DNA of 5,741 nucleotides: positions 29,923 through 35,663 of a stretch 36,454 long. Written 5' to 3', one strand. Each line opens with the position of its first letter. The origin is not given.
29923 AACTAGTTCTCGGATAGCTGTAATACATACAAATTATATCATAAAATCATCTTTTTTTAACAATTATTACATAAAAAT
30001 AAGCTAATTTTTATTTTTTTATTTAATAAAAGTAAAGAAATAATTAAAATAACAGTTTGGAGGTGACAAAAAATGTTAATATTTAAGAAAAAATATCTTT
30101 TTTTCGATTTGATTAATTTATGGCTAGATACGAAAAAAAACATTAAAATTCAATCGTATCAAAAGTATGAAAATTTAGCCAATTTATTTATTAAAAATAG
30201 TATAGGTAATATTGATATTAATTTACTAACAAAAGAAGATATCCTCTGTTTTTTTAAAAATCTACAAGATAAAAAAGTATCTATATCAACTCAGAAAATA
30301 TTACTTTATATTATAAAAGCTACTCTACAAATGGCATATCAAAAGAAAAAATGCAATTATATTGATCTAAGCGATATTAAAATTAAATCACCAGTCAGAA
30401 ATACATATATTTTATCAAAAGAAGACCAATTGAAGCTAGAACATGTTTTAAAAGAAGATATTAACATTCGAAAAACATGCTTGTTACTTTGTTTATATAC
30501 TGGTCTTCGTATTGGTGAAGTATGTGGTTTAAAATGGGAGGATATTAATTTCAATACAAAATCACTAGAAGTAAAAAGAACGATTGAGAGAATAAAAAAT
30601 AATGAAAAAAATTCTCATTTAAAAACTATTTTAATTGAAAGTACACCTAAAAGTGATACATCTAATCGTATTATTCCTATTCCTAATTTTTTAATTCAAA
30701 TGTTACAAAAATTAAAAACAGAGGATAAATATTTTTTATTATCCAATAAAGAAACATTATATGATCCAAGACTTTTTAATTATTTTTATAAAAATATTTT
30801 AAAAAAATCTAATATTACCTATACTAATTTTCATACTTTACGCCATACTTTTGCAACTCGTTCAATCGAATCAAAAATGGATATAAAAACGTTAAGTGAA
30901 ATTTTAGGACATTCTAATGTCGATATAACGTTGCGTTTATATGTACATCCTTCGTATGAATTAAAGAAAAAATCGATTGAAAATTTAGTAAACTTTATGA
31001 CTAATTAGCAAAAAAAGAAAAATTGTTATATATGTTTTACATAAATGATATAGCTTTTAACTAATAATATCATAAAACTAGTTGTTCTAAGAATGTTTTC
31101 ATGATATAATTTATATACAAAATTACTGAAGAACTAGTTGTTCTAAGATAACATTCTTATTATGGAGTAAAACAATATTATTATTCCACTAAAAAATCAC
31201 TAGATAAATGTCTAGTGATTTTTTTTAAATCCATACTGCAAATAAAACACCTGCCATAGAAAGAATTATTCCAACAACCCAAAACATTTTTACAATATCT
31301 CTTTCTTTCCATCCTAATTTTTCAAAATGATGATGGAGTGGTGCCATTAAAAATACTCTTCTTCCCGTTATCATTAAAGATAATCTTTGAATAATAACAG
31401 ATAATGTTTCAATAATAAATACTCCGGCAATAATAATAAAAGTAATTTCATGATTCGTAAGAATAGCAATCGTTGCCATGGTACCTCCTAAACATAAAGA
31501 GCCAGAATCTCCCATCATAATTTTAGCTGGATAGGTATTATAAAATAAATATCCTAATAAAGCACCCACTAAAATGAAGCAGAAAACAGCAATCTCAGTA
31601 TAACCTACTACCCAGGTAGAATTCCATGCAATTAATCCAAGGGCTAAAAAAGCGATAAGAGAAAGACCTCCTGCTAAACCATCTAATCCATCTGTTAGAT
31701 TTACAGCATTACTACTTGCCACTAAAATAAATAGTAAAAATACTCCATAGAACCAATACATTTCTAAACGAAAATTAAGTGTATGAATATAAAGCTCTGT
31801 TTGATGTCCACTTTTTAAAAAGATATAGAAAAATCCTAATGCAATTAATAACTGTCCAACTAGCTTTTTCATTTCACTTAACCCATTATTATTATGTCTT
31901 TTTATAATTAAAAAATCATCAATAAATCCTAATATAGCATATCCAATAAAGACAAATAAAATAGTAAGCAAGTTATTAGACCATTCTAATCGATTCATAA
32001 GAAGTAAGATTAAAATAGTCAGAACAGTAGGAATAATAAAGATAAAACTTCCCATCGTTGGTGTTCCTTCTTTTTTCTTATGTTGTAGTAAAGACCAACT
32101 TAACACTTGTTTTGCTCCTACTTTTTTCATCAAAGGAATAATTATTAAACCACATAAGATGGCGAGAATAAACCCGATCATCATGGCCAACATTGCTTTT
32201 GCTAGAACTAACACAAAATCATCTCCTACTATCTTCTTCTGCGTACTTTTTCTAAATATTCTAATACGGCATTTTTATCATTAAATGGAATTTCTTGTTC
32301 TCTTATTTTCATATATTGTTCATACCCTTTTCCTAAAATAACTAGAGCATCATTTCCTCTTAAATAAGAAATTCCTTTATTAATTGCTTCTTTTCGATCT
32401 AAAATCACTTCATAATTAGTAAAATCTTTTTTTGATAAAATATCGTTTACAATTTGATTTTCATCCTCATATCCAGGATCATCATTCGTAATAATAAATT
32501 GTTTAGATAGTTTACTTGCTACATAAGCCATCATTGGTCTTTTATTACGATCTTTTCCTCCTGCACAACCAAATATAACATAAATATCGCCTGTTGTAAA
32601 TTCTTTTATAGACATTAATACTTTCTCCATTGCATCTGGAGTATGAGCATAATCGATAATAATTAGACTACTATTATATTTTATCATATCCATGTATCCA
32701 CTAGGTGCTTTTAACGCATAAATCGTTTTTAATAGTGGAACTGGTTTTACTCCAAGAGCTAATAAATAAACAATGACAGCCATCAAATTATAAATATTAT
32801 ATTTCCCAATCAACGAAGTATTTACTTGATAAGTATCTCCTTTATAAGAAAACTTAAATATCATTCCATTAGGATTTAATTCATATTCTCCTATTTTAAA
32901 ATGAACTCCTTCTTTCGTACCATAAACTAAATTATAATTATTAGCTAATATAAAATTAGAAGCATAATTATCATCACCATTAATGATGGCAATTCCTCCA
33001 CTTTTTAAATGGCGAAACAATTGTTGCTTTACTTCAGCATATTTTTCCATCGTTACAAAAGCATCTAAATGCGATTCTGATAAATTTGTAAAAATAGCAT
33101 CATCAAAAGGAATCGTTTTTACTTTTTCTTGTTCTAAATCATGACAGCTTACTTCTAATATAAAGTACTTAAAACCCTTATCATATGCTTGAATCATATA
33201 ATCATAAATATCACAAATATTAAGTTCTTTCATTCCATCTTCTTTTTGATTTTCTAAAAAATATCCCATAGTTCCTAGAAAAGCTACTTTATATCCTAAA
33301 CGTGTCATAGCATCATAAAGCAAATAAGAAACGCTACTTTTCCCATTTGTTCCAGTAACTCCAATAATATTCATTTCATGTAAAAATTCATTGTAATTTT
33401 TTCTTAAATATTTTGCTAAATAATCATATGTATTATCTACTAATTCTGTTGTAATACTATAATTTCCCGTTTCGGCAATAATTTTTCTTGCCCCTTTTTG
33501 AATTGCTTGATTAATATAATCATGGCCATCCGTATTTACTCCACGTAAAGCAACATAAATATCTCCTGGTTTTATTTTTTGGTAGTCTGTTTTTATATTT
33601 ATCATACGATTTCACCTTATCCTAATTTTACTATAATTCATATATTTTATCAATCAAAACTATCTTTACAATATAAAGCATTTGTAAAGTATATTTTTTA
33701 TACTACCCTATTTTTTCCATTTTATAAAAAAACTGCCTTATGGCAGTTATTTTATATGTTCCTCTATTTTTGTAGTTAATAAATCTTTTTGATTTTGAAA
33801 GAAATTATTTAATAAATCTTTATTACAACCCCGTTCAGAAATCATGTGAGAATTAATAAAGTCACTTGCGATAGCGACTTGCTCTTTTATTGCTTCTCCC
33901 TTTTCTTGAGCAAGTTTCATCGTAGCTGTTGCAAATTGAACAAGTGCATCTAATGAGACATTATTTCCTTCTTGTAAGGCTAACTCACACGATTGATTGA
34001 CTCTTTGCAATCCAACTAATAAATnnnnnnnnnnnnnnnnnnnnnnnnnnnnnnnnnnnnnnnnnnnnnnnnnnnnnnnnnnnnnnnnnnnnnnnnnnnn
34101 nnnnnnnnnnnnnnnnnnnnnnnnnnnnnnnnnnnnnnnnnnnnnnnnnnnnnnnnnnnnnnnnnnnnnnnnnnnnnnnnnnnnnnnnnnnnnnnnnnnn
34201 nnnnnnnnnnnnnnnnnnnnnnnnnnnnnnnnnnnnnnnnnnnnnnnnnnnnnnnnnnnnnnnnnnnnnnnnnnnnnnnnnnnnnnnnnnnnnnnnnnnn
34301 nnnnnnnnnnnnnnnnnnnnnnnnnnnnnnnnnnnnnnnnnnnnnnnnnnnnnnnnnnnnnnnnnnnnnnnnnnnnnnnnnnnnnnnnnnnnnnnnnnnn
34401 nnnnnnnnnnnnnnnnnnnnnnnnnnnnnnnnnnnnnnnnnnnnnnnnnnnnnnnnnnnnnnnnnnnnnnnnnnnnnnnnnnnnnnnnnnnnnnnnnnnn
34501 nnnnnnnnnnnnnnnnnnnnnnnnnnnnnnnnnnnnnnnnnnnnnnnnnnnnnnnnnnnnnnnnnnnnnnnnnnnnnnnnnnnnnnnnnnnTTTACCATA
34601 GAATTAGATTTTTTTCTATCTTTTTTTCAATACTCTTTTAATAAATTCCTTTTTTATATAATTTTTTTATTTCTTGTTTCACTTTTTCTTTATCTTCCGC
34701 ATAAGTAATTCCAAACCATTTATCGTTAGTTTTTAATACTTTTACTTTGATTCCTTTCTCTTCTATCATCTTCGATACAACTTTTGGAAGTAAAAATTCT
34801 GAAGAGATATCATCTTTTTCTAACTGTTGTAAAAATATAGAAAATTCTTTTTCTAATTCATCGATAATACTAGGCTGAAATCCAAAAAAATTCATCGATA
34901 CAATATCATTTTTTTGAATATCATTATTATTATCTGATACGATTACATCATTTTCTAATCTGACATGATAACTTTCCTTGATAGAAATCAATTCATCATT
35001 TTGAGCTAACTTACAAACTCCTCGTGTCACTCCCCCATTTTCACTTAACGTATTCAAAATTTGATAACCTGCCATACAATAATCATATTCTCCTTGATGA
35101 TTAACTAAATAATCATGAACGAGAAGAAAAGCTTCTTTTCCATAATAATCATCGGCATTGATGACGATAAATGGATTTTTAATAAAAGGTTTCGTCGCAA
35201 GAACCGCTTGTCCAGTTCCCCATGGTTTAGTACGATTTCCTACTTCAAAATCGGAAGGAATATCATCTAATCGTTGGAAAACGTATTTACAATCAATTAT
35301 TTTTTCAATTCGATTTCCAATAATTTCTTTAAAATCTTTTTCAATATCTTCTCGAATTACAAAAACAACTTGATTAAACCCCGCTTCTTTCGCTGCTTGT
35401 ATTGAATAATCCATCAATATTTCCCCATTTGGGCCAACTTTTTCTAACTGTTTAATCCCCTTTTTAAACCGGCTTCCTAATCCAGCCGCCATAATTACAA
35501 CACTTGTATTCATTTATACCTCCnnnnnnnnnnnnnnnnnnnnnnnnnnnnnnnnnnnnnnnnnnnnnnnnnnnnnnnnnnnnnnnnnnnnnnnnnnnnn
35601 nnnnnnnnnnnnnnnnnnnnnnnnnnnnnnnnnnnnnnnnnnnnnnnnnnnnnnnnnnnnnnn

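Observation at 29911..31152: Recombinase-in-cassette inversion switch candidate at the head of the ~18 kb polysaccharide operon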

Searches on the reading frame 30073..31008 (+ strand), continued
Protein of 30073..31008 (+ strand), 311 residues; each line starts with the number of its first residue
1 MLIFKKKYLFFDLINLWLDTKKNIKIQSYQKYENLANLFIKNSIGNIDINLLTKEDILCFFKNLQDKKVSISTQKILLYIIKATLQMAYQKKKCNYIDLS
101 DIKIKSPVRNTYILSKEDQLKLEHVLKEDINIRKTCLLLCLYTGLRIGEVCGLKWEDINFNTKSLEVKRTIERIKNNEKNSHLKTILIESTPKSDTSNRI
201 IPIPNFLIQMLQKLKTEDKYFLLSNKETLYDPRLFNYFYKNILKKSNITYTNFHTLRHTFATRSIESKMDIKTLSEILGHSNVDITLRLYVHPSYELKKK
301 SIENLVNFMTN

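Call 66: find_encoding_contigs(protein=P0091, flank=2000, max_places=10)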
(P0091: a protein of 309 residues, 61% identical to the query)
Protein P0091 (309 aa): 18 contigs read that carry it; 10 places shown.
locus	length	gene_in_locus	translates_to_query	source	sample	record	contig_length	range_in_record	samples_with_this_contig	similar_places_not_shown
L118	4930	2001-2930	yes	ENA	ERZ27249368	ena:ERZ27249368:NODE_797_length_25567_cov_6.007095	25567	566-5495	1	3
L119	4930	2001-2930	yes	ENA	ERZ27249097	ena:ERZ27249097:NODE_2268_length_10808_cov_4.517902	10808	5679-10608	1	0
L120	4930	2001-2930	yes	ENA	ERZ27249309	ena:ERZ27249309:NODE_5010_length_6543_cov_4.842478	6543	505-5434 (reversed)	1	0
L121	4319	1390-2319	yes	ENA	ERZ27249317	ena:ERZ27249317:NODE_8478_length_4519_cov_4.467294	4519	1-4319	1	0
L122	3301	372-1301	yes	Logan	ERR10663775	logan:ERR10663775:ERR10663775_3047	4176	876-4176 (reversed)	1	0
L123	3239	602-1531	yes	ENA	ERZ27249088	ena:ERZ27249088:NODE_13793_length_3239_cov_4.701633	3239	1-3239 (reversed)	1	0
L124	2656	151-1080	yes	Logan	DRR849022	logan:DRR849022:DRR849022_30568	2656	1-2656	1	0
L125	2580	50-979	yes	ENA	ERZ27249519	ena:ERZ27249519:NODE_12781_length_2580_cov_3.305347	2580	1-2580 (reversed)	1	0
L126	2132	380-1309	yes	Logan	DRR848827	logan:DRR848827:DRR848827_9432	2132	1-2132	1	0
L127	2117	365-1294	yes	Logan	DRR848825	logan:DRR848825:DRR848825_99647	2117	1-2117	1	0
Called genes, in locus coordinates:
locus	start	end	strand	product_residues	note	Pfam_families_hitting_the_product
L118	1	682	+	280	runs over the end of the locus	PF02498:Bro-N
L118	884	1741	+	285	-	PF02498:Bro-N (weak)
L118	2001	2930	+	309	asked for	PF14659:Phage_int_SAM_3 (weak), PF00589:Phage_integrase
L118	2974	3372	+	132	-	PF05154:TM2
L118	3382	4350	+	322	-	PF13421:Band_7_1, PF01145:Band_7, PF09851:SHOCT (weak)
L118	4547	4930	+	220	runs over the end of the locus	PF00072:Response_reg, PF00486:Trans_reg_C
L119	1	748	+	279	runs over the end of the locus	PF02498:Bro-N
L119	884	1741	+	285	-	PF02498:Bro-N (weak)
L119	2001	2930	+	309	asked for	PF14659:Phage_int_SAM_3 (weak), PF00589:Phage_integrase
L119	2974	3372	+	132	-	PF05154:TM2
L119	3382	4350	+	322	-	PF13421:Band_7_1, PF01145:Band_7, PF09851:SHOCT (weak)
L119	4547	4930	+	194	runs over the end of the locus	?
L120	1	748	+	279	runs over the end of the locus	PF02498:Bro-N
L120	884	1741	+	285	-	PF02498:Bro-N (weak)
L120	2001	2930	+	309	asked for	PF14659:Phage_int_SAM_3 (weak), PF00589:Phage_integrase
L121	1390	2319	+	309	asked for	PF14659:Phage_int_SAM_3 (weak), PF00589:Phage_integrase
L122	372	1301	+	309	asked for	PF14659:Phage_int_SAM_3 (weak), PF00589:Phage_integrase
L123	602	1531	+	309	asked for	PF14659:Phage_int_SAM_3 (weak), PF00589:Phage_integrase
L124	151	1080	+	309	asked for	PF14659:Phage_int_SAM_3 (weak), PF00589:Phage_integrase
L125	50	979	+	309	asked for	PF14659:Phage_int_SAM_3 (weak), PF00589:Phage_integrase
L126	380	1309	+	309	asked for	PF14659:Phage_int_SAM_3 (weak), PF00589:Phage_integrase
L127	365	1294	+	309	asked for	PF14659:Phage_int_SAM_3 (weak), PF00589:Phage_integrase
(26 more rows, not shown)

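Call 67: find_encoding_contigs(protein=P0024, flank=2000, max_places=10)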
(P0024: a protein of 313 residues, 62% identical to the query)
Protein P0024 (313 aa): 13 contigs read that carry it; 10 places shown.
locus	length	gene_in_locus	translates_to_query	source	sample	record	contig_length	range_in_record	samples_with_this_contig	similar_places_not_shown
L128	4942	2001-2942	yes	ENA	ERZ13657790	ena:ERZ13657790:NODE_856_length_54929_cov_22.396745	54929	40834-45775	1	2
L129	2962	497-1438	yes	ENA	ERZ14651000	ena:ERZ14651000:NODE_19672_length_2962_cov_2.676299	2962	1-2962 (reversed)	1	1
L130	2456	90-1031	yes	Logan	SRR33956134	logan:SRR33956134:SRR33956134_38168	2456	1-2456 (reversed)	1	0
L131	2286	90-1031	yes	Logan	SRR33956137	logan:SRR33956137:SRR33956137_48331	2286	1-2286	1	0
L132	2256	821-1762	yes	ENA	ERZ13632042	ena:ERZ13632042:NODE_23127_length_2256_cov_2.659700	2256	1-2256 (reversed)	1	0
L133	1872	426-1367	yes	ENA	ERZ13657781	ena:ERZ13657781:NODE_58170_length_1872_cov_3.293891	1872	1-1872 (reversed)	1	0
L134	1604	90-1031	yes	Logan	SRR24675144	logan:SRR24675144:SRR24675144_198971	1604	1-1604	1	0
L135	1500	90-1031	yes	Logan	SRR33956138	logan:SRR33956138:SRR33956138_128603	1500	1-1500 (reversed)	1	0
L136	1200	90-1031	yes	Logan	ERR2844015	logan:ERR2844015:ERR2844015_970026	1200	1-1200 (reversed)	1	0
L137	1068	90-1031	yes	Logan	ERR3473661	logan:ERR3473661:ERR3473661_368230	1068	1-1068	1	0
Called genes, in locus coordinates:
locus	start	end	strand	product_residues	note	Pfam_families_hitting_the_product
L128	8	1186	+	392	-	-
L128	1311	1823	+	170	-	-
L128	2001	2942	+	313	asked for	PF00589:Phage_integrase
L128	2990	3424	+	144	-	-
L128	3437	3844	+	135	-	-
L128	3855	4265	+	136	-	-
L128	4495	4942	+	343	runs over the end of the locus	-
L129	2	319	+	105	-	?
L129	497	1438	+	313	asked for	PF00589:Phage_integrase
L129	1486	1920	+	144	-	-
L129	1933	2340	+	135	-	-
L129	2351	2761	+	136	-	-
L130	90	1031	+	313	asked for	PF00589:Phage_integrase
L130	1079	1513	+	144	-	-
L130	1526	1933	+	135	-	-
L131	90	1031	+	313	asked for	PF00589:Phage_integrase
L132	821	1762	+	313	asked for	PF00589:Phage_integrase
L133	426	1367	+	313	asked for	PF00589:Phage_integrase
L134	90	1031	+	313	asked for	PF00589:Phage_integrase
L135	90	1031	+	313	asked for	PF00589:Phage_integrase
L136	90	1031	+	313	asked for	PF00589:Phage_integrase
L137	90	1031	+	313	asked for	PF00589:Phage_integrase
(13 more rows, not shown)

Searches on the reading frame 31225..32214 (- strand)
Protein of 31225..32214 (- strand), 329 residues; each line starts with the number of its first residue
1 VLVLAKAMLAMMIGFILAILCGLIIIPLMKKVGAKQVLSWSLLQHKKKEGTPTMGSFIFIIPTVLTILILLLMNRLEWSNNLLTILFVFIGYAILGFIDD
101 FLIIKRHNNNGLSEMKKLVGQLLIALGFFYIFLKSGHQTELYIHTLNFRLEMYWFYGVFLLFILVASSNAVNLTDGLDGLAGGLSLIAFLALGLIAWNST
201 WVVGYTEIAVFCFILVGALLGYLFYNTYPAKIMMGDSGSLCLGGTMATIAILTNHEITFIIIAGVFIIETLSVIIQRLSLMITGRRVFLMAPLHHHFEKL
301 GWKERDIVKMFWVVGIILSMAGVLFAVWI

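Call 5: search_protein_families(library=pfam, proteins=[window:31225-32214:-])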
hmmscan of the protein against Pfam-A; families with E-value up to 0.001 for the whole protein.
window:31225-32214:- (329 aa): 1 family
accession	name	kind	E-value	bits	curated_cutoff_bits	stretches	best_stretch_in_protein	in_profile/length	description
PF00953.26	Glycos_transf_4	-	1e-35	123.6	27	1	83-253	2-159/160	Glycosyl transferase family 4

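Call 38: search_protein_families(library=ncbifam, proteins=[window:31225-32214:-])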
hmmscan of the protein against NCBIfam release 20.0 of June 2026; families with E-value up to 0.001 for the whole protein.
window:31225-32214:- (329 aa): 3 families
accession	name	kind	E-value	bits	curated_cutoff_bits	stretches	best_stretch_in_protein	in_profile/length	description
TIGR00445.1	mraY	equivalog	1.6e-90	303.9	192.05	1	19-327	2-318/321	phospho-N-acetylmuramoyl-pentapeptide-transferase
NF053644.1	MraY_archaea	equivalog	4.5e-35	121.6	450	2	112-322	148-339/340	pseudomurein biosynthesis MraY family phospho-N-acetylmuramoyl-pentapeptide-transferase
TIGR02380.1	ECA_wecA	exception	2.6e-13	49.8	326.05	1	14-324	3-307/346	UDP-N-acetylglucosamine--undecaprenyl-phosphate N-acetylglucosaminephosphotransferase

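Call 72: find_encoding_contigs(protein=window:31225-32214:-, flank=4000, max_places=10)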
Protein window:31225-32214:- (329 aa): no gene with exactly this product is on record in the collection.

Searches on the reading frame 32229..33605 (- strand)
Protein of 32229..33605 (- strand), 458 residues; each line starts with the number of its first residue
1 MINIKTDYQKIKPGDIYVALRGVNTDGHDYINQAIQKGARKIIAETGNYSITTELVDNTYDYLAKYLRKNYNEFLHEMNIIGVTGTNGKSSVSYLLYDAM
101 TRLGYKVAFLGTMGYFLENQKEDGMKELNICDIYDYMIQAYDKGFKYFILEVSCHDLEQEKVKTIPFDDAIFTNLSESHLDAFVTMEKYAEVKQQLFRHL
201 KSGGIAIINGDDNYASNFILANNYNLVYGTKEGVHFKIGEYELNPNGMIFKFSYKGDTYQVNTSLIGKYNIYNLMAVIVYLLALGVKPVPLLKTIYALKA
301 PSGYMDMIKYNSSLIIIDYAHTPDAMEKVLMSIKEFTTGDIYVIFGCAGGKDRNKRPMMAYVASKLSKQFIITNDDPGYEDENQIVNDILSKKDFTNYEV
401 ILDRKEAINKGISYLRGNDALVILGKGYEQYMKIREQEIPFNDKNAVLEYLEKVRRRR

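Call 5: search_protein_families(library=pfam, proteins=[window:32229-33605:-])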
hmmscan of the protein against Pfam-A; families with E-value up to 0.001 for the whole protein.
window:32229-33605:- (458 aa): 3 families
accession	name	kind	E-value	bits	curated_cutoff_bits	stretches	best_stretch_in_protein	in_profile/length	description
PF08245.18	Mur_ligase_M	-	1.9e-44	152.5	24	1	83-279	1-198/200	Mur ligase middle domain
PF02875.26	Mur_ligase_C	-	8.2e-25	88.5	28.4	1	307-427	5-127/127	Mur ligase, glutamate ligase domain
PF01225.30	Mur_ligase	-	5.2e-08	33.6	21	1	5-48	6-54/95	Mur ligase family, catalytic domain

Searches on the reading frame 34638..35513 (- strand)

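Call 5: search_protein_families(library=pfam, proteins=[window:34638-35513:-])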
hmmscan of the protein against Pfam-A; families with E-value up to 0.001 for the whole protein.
window:34638-35513:- (291 aa): 3 families
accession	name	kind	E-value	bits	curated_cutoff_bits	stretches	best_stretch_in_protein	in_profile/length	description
PF00483.29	NTP_transferase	-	5e-06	26.7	21.2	1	5-143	2-131/245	Nucleotidyl transferase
PF12804.13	NTP_transf_3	-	6.3e-06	26.9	27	1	5-56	1-49/160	MobA-like NTP transferase domain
PF01128.25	IspD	-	0.00086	19.6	27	0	5-69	3-67/221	2-C-methyl-D-erythritol 4-phosphate cytidylyltransferase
